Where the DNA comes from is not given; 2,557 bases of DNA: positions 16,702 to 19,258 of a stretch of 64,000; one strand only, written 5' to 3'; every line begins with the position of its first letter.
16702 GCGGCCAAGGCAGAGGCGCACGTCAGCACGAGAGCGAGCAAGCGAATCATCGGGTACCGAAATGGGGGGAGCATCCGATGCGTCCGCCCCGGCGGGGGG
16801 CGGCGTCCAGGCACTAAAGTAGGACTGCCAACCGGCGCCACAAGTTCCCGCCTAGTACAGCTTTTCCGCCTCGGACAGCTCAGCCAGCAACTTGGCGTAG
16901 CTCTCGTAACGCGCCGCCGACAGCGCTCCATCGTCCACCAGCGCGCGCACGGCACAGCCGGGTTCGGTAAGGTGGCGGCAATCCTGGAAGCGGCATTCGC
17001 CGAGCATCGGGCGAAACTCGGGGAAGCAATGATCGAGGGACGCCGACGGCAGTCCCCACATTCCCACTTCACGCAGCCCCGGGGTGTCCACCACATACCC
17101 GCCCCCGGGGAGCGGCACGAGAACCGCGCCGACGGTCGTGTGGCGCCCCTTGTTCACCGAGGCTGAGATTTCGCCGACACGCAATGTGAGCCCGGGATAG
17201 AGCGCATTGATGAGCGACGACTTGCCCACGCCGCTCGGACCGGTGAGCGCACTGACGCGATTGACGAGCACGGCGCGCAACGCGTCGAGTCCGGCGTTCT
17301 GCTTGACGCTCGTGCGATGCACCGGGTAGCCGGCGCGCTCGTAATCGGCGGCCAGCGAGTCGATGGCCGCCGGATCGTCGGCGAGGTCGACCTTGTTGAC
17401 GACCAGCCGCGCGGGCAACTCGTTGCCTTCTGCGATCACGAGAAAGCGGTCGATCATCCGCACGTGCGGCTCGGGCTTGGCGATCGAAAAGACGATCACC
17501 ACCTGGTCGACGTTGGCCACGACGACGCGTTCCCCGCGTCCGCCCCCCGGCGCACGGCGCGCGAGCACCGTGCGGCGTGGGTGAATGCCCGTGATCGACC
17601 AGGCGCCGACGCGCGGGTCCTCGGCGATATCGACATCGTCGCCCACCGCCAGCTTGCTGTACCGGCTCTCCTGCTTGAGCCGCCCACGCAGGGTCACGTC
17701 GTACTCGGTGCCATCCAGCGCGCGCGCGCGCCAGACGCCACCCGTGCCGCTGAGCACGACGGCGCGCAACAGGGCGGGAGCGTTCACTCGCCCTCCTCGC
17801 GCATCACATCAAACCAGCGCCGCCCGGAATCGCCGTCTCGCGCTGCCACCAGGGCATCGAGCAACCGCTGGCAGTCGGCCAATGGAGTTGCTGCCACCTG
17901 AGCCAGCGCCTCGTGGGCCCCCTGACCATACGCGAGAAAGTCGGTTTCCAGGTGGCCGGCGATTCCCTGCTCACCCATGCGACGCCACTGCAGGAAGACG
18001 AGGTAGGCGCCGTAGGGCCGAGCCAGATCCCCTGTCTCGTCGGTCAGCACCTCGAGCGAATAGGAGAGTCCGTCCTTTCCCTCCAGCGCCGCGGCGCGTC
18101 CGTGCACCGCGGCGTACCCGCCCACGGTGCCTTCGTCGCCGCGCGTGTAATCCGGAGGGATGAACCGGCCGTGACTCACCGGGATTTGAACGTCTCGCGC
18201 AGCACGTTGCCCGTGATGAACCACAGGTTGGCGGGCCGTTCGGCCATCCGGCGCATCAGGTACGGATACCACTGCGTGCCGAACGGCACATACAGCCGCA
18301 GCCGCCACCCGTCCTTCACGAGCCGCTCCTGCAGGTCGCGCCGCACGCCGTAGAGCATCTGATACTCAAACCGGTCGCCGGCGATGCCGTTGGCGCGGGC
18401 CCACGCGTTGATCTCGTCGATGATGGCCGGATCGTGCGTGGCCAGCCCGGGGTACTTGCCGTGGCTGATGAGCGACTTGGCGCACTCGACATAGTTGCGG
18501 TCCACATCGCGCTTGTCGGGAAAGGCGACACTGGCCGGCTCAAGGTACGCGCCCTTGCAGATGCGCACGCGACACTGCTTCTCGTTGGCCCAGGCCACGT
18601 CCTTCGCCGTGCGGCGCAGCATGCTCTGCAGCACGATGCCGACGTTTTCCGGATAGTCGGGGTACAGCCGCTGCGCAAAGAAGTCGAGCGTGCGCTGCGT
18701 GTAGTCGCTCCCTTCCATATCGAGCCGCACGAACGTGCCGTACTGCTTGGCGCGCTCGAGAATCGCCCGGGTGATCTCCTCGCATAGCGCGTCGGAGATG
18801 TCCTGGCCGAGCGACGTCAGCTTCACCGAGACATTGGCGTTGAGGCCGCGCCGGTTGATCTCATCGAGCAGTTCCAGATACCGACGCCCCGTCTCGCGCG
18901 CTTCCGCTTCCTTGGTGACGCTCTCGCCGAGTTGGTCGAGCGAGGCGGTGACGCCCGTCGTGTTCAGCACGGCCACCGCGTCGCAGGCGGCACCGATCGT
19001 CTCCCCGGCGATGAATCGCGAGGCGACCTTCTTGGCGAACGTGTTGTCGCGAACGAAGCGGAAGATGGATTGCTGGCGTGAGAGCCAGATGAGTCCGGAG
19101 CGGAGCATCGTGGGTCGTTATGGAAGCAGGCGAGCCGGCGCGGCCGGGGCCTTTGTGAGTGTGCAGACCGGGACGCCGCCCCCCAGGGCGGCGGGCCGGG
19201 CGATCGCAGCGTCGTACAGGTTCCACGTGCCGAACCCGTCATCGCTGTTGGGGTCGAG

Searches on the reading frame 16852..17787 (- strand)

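Call 95: search_protein_families(library=pfam, proteins=[window:16852-17787:-], max_evalue=0.0001)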
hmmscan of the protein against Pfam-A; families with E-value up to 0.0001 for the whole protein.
window:16852-17787:- (311 aa): 2 families
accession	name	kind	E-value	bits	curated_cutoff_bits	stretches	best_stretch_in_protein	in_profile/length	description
PF03193.22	RsgA_GTPase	-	2e-56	191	30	1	68-244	1-174/174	RsgA GTPase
PF01926.29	MMR_HSR1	-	1.1e-05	26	21.9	1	180-239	3-58/113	50S ribosome-binding GTPase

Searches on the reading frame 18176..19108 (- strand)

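Call 95: search_protein_families(library=pfam, proteins=[window:18176-19108:-], max_evalue=0.0001)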
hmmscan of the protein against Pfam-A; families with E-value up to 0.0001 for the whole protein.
window:18176-19108:- (310 aa): 1 family
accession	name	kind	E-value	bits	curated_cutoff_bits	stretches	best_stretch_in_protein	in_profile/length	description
PF01619.24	Pro_dh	-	2.4e-36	126.2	27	1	45-297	5-275/278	Proline dehydrogenase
